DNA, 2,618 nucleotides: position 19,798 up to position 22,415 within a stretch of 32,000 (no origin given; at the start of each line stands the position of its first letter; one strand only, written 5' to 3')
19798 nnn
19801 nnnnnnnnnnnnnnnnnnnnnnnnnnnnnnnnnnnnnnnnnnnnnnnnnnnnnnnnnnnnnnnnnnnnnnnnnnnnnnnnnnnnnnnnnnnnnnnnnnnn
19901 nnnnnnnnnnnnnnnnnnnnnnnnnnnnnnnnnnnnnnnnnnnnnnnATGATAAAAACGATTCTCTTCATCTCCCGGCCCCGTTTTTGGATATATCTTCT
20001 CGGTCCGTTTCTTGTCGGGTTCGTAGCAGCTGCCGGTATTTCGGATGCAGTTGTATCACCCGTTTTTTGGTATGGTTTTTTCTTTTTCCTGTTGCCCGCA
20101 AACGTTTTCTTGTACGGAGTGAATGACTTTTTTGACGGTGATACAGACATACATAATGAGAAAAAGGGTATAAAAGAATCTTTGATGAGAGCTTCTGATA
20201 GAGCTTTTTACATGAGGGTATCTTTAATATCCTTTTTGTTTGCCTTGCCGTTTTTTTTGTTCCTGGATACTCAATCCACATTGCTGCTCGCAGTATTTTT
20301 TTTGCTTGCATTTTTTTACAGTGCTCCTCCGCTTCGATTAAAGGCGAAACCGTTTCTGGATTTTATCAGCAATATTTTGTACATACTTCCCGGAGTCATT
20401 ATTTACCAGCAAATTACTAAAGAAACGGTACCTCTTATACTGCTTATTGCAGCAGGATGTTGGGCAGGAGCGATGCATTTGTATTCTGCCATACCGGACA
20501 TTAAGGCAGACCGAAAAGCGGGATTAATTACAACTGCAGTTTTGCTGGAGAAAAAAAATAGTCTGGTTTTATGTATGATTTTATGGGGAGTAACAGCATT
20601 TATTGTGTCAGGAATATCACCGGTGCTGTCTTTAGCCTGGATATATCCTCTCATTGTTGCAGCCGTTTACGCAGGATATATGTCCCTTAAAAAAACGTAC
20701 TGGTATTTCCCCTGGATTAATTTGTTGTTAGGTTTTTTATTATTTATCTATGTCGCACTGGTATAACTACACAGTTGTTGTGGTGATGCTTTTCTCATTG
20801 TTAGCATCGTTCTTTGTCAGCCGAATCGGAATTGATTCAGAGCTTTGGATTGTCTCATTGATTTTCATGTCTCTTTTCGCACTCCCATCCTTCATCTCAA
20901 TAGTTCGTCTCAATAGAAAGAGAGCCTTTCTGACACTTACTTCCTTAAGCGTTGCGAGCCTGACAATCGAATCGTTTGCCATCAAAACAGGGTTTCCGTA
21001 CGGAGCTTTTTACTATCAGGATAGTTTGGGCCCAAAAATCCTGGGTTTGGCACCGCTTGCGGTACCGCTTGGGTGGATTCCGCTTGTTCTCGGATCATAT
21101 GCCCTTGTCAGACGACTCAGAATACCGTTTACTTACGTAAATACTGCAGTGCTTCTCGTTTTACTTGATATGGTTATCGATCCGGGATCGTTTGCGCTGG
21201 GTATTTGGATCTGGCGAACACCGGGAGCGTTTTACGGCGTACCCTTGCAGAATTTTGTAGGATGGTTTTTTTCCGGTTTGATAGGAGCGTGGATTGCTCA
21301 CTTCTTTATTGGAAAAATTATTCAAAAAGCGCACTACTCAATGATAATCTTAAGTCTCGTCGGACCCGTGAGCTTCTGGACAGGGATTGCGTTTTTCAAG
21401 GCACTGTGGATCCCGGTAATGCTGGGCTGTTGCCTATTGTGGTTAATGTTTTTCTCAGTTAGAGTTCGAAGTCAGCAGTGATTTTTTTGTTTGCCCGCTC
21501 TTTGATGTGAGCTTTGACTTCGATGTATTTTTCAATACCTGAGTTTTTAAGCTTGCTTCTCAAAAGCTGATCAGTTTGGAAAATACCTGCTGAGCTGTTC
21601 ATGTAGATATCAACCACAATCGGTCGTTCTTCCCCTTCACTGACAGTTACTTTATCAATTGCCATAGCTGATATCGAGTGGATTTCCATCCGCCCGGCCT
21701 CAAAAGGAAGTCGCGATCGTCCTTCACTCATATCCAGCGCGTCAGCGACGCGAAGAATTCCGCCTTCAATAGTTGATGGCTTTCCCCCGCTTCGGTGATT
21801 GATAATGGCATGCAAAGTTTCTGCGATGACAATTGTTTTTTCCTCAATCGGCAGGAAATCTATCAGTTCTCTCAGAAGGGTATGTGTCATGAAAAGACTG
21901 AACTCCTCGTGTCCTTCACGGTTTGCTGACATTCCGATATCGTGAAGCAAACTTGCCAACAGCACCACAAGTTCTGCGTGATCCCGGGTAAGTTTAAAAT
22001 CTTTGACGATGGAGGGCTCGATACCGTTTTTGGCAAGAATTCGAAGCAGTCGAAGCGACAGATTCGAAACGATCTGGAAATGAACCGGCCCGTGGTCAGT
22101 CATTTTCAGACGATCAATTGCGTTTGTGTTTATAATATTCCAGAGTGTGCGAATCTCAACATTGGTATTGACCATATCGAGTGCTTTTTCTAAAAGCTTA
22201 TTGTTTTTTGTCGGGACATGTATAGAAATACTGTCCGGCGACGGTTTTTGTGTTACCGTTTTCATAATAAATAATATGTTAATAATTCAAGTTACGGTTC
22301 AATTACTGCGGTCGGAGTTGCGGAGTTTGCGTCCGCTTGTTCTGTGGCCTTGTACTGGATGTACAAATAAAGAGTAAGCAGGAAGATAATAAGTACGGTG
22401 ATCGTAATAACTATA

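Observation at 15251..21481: Photoprotection island: class II photolyase divergent from a translationally coupled carotenoid operon with a lycopene-elongase-like UbiA + CruF-like pair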

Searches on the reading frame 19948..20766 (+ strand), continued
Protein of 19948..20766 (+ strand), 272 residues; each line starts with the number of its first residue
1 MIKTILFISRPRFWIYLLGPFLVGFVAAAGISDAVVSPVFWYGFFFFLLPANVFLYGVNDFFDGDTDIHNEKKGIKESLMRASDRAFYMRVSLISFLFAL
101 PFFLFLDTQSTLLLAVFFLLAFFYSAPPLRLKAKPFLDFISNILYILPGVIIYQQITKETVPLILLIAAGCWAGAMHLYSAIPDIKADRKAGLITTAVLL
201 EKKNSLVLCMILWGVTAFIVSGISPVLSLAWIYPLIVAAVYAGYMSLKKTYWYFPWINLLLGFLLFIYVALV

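Call 45: find_encoding_contigs(protein=P0276, flank=10000, max_places=4)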
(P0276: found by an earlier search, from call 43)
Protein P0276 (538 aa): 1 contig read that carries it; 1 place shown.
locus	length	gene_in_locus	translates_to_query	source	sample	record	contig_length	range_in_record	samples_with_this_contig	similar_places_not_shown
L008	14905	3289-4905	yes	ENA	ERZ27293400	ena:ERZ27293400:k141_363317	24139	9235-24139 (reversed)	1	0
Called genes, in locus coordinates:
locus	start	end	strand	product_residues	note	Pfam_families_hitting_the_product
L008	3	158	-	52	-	?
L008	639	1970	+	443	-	-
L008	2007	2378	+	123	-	-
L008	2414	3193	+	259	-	PF00702:Hydrolase (faint), PF08282:Hydrolase_3, PF13419:HAD_2 (faint), PF05116:S6PP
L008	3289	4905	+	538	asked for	PF07992:Pyr_redox_2 (faint), PF01494:FAD_binding_3 (weak), PF01946:Thi4 (weak), PF00070:Pyr_redox (faint), PF00890:FAD_binding_2 (weak), PF01266:DAO (weak), PF01593:Amino_oxidase, PF13450:NAD_binding_8, +1 more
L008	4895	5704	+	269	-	PF00494:SQS_PSY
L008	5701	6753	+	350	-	PF00348:polyprenyl_synt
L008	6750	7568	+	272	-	PF01040:UbiA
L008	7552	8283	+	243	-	PF04240:Caroten_synth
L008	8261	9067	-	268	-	PF01966:HD (weak)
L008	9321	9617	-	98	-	PF16367:RRM_7 (weak), PF00076:RRM_1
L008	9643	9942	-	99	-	PF16842:RRM_occluded (faint), PF00076:RRM_1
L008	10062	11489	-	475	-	PF02683:DsbD_TM (weak), PF00578:AhpC-TSA, PF08534:Redoxin, PF13905:Thioredoxin_8, PF17991:Thioredoxin_10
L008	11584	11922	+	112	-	-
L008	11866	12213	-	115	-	-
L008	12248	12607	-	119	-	-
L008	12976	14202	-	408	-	PF02412:TSP_3 (weak)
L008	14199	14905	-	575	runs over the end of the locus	PF10101:DUF2339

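Call 49: search_protein_families(library=ncbifam, proteins=[L005:3495-4994:+, L007:2669-4147:+, L006:1177-2688:+, L006:2684-4156:+, L008:3436-4902:+, L005:5830-6735:+, L007:6827-7561:+], max_evalue=1e-30)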
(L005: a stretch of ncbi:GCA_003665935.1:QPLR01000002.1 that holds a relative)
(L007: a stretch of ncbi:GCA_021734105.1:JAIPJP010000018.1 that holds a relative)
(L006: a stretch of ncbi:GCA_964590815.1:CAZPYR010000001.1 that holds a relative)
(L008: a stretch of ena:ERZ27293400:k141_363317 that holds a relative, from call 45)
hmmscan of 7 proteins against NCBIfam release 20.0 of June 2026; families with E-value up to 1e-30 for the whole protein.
L005:3495-4994:+ (500 aa): 4 families
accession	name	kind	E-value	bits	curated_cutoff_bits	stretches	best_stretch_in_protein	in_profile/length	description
NF058655.1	CrtID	equivalog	1.4e-234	779.3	640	1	15-492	1-478/478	bifunctional phytoene desaturase/3,4-desaturase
TIGR02734.1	crtI_fam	subfamily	8.8e-147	489.8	238.1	1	15-498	1-491/504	phytoene desaturase family protein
NF042421.1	hydcarot_desat_CrtD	equivalog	1.8e-68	231.2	500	1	15-496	4-484/487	1-hydroxycarotenoid 3,4-desaturase CrtD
NF045637.1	carotdesatCrtDProt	equivalog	1e-63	215.6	580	1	15-496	1-483/485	1-hydroxycarotenoid 3,4-desaturase CrtD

L007:2669-4147:+ (493 aa): 4 families
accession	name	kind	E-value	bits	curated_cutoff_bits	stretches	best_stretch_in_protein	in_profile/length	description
NF058655.1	CrtID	equivalog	1.4e-218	726.5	640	1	7-484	1-478/478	bifunctional phytoene desaturase/3,4-desaturase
TIGR02734.1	crtI_fam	subfamily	2.1e-154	515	238.1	1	8-489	2-490/504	phytoene desaturase family protein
NF042421.1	hydcarot_desat_CrtD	equivalog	2e-77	260.8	500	1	6-487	3-483/487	1-hydroxycarotenoid 3,4-desaturase CrtD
NF045637.1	carotdesatCrtDProt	equivalog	2.6e-72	243.9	580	1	7-488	1-483/485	1-hydroxycarotenoid 3,4-desaturase CrtD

L006:1177-2688:+ (504 aa): 4 families
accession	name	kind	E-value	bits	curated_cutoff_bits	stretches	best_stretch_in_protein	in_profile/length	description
TIGR02734.1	crtI_fam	subfamily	4.2e-97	325.9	238.1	1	8-502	2-491/504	phytoene desaturase family protein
NF058655.1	CrtID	equivalog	6.1e-86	289.1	640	1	7-495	1-477/478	bifunctional phytoene desaturase/3,4-desaturase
NF042421.1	hydcarot_desat_CrtD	equivalog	1.1e-61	208.8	500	1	6-499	3-483/487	1-hydroxycarotenoid 3,4-desaturase CrtD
NF045637.1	carotdesatCrtDProt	equivalog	7.4e-51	173.2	580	1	7-502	1-485/485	1-hydroxycarotenoid 3,4-desaturase CrtD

L006:2684-4156:+ (491 aa): 4 families
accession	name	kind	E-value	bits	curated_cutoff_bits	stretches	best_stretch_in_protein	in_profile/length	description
NF058655.1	CrtID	equivalog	9.1e-165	549.1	640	1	7-483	1-477/478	bifunctional phytoene desaturase/3,4-desaturase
TIGR02734.1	crtI_fam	subfamily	1.8e-132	442.6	238.1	1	8-490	2-491/504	phytoene desaturase family protein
NF042421.1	hydcarot_desat_CrtD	equivalog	3.5e-78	263.2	500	1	5-487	2-483/487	1-hydroxycarotenoid 3,4-desaturase CrtD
NF045637.1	carotdesatCrtDProt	equivalog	5.8e-56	190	580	1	7-490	1-485/485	1-hydroxycarotenoid 3,4-desaturase CrtD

L008:3436-4902:+ (489 aa): 4 families
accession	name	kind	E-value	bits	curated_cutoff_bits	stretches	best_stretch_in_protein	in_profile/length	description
NF058655.1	CrtID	equivalog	2.2e-201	669.8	640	1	5-480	1-476/478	bifunctional phytoene desaturase/3,4-desaturase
TIGR02734.1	crtI_fam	subfamily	3.4e-148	494.5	238.1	1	5-487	1-490/504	phytoene desaturase family protein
NF042421.1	hydcarot_desat_CrtD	equivalog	9.3e-77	258.5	500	1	3-488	2-486/487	1-hydroxycarotenoid 3,4-desaturase CrtD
NF045637.1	carotdesatCrtDProt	equivalog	3.1e-71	240.4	580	1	5-485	1-482/485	1-hydroxycarotenoid 3,4-desaturase CrtD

L005:5830-6735:+ (302 aa): 2 families
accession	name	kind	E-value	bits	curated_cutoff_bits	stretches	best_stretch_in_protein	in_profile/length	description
NF041333.1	CruF_Halo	equivalog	1.4e-134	447.7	300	1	21-284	1-266/268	bisanhydrobacterioruberin hydratase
TIGR03460.1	crt_membr_arch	equivalog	6.5e-65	219.4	154.7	1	31-281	2-248/248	bisanhydrobacterioruberin hydratase CruF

L007:6827-7561:+ (245 aa): 1 family
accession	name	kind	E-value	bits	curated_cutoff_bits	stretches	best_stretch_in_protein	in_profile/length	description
TIGR03460.1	crt_membr_arch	equivalog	6.5e-38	131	154.7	1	26-223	38-237/248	bisanhydrobacterioruberin hydratase CruF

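Call 51: find_related_loci(query=A4, collection=genome_contigs, flank=6000)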
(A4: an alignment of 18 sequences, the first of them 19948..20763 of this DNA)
Query A4 (272 aa) in genome_contigs; peptide patterns used: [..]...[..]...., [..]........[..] (x = any residue, [..] = any of these).
600 stretches matched a pattern (row limit reached: there are more); 584 encode a relative of the query (tblastn E <= 1e-3); the best 80 are kept; 80 distinct loci.
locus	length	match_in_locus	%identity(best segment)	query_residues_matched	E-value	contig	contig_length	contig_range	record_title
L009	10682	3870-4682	66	1-271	1e-101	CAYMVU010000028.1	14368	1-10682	MAG TPA_asm: uncultured Gammaproteobacteria bacterium isolate SRP093185_co1_18 genome assembly, contig: NODE_2884_length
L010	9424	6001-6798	52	6-269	1e-80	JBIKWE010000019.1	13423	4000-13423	MAG: Limisphaerales bacterium isolate ME2015-09-01_3300035663_group6_bin84 Rohwer_bin1528_scaffold_3118_c1, whole genome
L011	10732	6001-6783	49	8-268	1e-75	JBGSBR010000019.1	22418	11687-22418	MAG: Weeksellaceae bacterium isolate NCIPD_CMAR_MAG_22 NODE_19_length_22418_cov_8.738105, whole genome shotgun sequence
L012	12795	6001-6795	48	4-267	4e-74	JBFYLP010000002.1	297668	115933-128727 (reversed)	MAG: Candidatus Micrarchaeota archaeon isolate PPR_0039 k121_1298371, whole genome shotgun sequence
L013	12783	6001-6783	48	8-268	3e-73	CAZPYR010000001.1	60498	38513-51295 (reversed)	MAG TPA_asm: uncultured Gammaproteobacteria bacterium isolate SRP286056_co1_466 genome assembly, contig: NODE_454_length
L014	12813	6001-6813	45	2-269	4e-70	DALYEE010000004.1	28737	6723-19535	MAG TPA_asm: Candidatus Magasanikbacteria bacterium isolate CTOTU14245 NODE_289_length_28737_cov_3.621853, whole genome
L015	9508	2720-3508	49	2-258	9e-70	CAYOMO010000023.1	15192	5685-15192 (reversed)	MAG TPA_asm: uncultured Gammaproteobacteria bacterium isolate SRP292972_co1_31 genome assembly, contig: NODE_1697_length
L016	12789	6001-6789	47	8-271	8e-70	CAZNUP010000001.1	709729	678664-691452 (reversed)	MAG TPA_asm: uncultured Gammaproteobacteria bacterium isolate SRP292972_co3_34 genome assembly, contig: NODE_7_length_70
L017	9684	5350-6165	49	2-272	1e-69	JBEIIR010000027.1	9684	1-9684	MAG: Gammaproteobacteria bacterium isolate Sample-102-S76-bin-99 Sample_102_S76-bin_99-k141_885651, whole genome shotgun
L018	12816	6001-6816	44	2-272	6e-68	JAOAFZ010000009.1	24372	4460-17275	MAG: Patescibacteria group bacterium isolate SKW302 NODE_9_length_24372_cov_7.028854, whole genome shotgun sequence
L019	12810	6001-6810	47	2-269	2e-67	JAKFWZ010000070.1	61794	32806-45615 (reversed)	MAG: Candidatus Daviesbacteria bacterium isolate ND2_Bin_11 ND2_0000029, whole genome shotgun sequence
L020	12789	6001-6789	46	2-266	6e-67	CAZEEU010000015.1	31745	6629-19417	MAG TPA_asm: uncultured Gammaproteobacteria bacterium isolate SRP286056_co1_676 genome assembly, contig: NODE_1568_lengt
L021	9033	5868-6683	45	2-269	1e-65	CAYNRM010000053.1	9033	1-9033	MAG TPA_asm: uncultured Gammaproteobacteria bacterium isolate SRP128246_co1_67 genome assembly, contig: NODE_19955_lengt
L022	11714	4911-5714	45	8-271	8e-66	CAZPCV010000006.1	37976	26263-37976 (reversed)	MAG TPA_asm: uncultured Gammaproteobacteria bacterium isolate SRP257259_co1_228 genome assembly, contig: NODE_1081_lengt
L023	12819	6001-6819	43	4-271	7e-65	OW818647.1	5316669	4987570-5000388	metagenome genome assembly, chromosome: 1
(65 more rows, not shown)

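Call 63: search_solved_structures(query=window:19948-20763:+, max_evalue=1)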
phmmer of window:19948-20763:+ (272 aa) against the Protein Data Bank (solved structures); distinct sequences matched with E-value up to 1: 3.
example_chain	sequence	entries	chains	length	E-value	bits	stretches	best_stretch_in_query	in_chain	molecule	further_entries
4tq3_A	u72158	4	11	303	3.7e-07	33.6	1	6-240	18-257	Prenyltransferase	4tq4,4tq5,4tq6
8ydl_A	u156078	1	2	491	0.23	14.6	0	185-260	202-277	Fusion glycoprotein F2, F1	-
3ous_A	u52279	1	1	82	0.41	13.7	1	206-266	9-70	Calcium-gated potassium channel mthK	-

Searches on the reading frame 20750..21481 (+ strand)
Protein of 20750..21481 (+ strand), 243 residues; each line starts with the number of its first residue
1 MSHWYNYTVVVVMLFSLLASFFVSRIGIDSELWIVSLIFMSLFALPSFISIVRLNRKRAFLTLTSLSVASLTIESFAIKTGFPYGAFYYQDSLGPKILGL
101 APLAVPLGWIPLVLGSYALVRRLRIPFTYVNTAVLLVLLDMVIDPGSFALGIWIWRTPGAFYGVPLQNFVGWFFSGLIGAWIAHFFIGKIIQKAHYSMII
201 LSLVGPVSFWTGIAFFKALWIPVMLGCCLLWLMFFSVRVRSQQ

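Call 10: search_protein_families(library=pfam, proteins=[window:20750-21478:+], max_evalue=0.01)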
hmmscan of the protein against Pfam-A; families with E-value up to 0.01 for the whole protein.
window:20750-21478:+ (243 aa): 1 family
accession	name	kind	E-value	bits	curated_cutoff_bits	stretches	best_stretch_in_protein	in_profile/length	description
PF04240.17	Caroten_synth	-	1.5e-46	159.4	25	1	34-231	7-207/209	Carotenoid biosynthesis protein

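Call 11: search_protein_families(library=ncbifam, proteins=[window:20750-21478:+], max_evalue=0.01)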
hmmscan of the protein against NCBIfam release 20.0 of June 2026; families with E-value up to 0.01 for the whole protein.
window:20750-21478:+ (243 aa): 3 families
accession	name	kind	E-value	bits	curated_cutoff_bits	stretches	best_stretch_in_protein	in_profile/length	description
TIGR03460.1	crt_membr_arch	equivalog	3e-42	145.2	154.7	1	32-231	39-237/248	bisanhydrobacterioruberin hydratase CruF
NF041333.1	CruF_Halo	equivalog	6.6e-31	107.7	300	1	30-234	48-258/268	bisanhydrobacterioruberin hydratase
NF045693.1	GCarotHydoxCruF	equivalog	2.2e-19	69.9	400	1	61-229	80-267/310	gamma-carotene 1'-hydroxylase CruF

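Call 43: list_cluster_members(proteins=[P0001, window:20750-21478:+, window:18899-19948:+, window:15251-16591:-, window:17041-18099:+, window:18165-18899:+])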
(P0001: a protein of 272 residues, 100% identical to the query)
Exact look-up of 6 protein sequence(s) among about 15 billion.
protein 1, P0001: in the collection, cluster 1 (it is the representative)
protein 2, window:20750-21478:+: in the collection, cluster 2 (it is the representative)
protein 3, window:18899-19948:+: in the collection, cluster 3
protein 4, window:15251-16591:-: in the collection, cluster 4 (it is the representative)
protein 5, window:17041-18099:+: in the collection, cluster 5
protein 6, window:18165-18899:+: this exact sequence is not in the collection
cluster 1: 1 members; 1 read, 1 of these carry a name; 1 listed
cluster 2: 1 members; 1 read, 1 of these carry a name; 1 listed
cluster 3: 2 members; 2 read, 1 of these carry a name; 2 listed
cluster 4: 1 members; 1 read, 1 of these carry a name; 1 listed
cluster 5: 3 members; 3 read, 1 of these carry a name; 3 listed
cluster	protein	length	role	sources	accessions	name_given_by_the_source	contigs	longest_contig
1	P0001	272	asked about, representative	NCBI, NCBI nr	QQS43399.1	prenyltransferase [Candidatus Roizmanbacteria bacterium] | MAG: prenyltransferase [Candidatus Roizmanbacteria bacterium]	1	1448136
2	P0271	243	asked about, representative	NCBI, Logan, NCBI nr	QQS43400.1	carotenoid biosynthesis protein [Candidatus Roizmanbacteria bacterium] | MAG: carotenoid biosynthesis protein [Candidatus Roizmanbacteria bacterium]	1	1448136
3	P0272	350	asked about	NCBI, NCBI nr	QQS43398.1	polyprenyl synthetase family protein [Candidatus Roizmanbacteria bacterium] | MAG: polyprenyl synthetase family protein [Candidatus Roizmanbacteria bacterium]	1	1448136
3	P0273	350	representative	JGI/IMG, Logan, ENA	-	-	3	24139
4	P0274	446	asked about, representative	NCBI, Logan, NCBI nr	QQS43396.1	deoxyribodipyrimidine photo-lyase [Candidatus Roizmanbacteria bacterium] | MAG: deoxyribodipyrimidine photo-lyase [Candidatus Roizmanbacteria bacterium]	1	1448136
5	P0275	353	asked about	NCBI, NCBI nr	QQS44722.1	phytoene desaturase [Candidatus Roizmanbacteria bacterium] | MAG: phytoene desaturase [Candidatus Roizmanbacteria bacterium]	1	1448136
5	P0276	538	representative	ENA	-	-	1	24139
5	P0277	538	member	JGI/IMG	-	-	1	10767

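Call 49: search_protein_families(library=ncbifam, proteins=[L008:3436-4902:+], max_evalue=1e-30)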
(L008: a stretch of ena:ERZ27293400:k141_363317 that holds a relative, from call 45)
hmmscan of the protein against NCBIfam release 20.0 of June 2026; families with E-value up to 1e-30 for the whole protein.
L008:3436-4902:+ (489 aa): 4 families
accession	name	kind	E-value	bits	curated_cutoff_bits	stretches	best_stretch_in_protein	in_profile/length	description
NF058655.1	CrtID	equivalog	2.2e-201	669.8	640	1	5-480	1-476/478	bifunctional phytoene desaturase/3,4-desaturase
TIGR02734.1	crtI_fam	subfamily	3.4e-148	494.5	238.1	1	5-487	1-490/504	phytoene desaturase family protein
NF042421.1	hydcarot_desat_CrtD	equivalog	9.3e-77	258.5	500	1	3-488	2-486/487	1-hydroxycarotenoid 3,4-desaturase CrtD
NF045637.1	carotdesatCrtDProt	equivalog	3.1e-71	240.4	580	1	5-485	1-482/485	1-hydroxycarotenoid 3,4-desaturase CrtD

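Call 64: search_solved_structures(query=window:20750-21478:+, max_evalue=1)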
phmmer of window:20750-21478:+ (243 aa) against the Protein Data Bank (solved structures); distinct sequences matched with E-value up to 1: 0.

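Call 65: find_encoding_contigs(protein=window:20750-21481:+, flank=10000, max_places=6)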
Protein window:20750-21481:+ (243 aa): no gene with exactly this product is on record in the collection.

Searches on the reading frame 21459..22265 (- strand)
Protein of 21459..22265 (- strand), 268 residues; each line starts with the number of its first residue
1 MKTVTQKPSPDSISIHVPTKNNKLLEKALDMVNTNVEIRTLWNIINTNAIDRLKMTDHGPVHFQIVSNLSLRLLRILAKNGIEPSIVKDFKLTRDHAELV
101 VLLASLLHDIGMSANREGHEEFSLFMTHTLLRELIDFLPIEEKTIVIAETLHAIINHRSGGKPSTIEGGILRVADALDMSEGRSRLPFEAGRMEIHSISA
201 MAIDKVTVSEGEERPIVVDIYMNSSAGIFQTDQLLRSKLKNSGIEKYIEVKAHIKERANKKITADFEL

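Call 10: search_protein_families(library=pfam, proteins=[window:21459-22265:-], max_evalue=0.01)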
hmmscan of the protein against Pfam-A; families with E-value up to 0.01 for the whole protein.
window:21459-22265:- (268 aa): 2 families
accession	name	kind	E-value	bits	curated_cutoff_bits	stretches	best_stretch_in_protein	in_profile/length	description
PF01966.28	HD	-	3.2e-07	31.1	22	1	85-179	20-115/116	HD domain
PF24391.1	HD-CE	-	0.00036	20.8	27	1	55-121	4-60/263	HD-CE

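Call 11: search_protein_families(library=ncbifam, proteins=[window:21459-22265:-], max_evalue=0.01)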
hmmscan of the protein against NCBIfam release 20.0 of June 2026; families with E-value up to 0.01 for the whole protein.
window:21459-22265:- (268 aa): 1 family
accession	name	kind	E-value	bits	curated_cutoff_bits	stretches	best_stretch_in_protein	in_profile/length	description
TIGR00277.1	HDIG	domain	0.0038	17.1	27.6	1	99-129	28-58/84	HDIG domain-containing metalloprotein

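Call 66: list_cluster_members(proteins=[window:21459-22262:-, window:14485-15246:+, window:22519-22812:-, window:22843-23139:-, window:25576-26148:+, window:14045-14446:+, window:26197-27927:+, window:29143-29592:-])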
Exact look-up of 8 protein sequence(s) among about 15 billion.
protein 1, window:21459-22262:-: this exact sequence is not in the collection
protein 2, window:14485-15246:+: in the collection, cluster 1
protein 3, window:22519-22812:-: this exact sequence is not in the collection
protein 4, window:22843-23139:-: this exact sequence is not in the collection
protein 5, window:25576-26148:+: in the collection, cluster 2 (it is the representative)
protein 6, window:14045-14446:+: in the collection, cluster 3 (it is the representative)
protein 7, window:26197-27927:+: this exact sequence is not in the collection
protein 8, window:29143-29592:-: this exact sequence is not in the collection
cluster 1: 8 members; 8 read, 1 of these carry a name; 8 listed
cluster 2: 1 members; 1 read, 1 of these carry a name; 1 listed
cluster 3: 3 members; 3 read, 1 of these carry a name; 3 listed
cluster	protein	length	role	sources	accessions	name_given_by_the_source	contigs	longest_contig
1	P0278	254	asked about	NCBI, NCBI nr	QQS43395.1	HAD family phosphatase [Candidatus Roizmanbacteria bacterium] | MAG: HAD family phosphatase [Candidatus Roizmanbacteria bacterium]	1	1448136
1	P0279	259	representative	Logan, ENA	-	-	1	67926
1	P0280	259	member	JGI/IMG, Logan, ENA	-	-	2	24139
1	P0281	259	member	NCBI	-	-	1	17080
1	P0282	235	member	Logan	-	-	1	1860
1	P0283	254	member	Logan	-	-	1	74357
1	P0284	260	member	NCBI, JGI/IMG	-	-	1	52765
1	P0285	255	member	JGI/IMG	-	-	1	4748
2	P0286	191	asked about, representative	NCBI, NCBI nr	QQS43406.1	repressor LexA [Candidatus Roizmanbacteria bacterium] | MAG: repressor LexA [Candidatus Roizmanbacteria bacterium]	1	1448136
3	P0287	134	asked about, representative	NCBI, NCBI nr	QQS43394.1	hypothetical protein IPM65_04520 [Candidatus Roizmanbacteria bacterium] | MAG: hypothetical protein IPM65_04520 [Candidatus Roizmanbacteria bacterium]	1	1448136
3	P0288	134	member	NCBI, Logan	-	-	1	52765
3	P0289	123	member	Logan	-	-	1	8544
